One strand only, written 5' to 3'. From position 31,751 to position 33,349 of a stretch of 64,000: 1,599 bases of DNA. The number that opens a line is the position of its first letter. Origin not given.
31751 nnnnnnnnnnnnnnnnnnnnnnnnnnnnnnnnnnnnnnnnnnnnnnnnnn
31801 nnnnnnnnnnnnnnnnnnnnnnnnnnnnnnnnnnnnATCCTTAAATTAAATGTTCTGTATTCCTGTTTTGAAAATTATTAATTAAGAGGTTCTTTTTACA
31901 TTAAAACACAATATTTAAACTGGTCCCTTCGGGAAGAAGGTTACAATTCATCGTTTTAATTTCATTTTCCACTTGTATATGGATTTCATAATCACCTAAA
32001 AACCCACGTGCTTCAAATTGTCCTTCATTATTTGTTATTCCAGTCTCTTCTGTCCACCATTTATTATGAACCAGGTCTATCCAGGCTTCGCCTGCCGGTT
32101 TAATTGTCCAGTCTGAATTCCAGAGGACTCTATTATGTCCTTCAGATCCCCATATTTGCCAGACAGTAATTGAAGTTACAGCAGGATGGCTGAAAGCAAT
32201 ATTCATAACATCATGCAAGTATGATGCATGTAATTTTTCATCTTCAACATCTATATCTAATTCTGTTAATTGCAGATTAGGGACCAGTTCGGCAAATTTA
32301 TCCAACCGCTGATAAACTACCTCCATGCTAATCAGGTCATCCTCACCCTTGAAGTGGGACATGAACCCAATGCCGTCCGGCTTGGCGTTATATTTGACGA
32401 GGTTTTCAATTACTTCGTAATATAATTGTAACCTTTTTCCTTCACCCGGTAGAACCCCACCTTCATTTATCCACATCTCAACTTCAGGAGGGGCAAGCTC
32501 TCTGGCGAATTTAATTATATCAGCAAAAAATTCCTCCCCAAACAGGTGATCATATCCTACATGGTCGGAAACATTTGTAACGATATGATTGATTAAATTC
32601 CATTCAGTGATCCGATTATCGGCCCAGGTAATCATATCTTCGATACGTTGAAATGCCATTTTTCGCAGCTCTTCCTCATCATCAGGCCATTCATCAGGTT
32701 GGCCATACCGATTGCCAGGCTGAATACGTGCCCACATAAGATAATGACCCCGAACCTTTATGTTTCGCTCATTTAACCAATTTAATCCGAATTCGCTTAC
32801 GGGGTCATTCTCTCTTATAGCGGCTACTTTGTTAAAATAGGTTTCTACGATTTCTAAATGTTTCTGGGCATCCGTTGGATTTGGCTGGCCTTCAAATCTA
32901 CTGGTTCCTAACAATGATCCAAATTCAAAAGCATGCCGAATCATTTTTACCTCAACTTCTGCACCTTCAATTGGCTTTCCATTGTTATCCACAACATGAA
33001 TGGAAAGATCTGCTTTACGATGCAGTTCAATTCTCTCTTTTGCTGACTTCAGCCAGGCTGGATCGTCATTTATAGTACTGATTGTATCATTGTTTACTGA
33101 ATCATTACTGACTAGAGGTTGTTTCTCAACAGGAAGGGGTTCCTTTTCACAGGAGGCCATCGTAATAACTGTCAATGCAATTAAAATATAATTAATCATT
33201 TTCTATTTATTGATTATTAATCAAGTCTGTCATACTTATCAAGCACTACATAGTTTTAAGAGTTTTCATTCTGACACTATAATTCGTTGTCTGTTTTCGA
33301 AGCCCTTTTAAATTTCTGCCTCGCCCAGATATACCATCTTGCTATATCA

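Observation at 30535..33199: Tandem GH10-like barrels in which His replaces the canonical acid/base Glu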

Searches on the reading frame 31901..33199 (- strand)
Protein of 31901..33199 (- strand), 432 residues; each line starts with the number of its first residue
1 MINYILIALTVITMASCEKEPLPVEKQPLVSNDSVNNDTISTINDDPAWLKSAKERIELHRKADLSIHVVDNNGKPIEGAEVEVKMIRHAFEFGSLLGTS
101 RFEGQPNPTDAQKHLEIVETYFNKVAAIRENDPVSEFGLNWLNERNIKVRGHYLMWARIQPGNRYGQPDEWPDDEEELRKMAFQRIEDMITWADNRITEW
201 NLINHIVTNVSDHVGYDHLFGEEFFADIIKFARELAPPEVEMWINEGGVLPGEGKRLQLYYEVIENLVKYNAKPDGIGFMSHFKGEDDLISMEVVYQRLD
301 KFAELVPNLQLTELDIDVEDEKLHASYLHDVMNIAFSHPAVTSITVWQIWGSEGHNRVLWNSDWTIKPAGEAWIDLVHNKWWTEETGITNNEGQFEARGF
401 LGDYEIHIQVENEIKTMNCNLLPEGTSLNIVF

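Call 3: search_protein_families(library=pfam, proteins=[window:31901-33199:-], max_evalue=1)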
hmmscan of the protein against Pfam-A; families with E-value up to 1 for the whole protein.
window:31901-33199:- (432 aa): 6 families
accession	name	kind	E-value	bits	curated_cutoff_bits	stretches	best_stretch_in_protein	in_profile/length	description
PF00331.26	Glyco_hydro_10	-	5e-25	88.8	22.1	1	139-372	66-307/311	Glycosyl hydrolase family 10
PF13620.12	CarboxypepD_reg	-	0.014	16.2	32.3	1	66-85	3-22/82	Carboxypeptidase regulatory-like domain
PF02369.22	Big_1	-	0.031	14.8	34.9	1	63-86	19-42/93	Bacterial Ig-like domain (group 1)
PF24107.1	DUF7382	-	0.053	13.8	27.4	1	64-85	21-42/65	Domain of unknown function (DUF7382)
PF13115.11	YtkA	-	0.2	12.8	25.9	1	65-90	24-48/85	YtkA-like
PF05688.17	BIg21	-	0.28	12.2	27.4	0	64-87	5-28/109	Bacterial Immunoglobulin-like 21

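Call 4: search_protein_families(library=ncbifam, proteins=[window:31901-33199:-], max_evalue=1)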
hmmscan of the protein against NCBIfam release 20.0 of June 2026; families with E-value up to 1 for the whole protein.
window:31901-33199:- (432 aa): 1 family
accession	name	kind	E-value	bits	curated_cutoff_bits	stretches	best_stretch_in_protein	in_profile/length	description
NF041944.1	Xylase_Ferestase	equivalog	7.5e-07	27.7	1200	1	217-322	157-257/694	bifunctional endo-1,4-beta-xylanase/feruloyl esterase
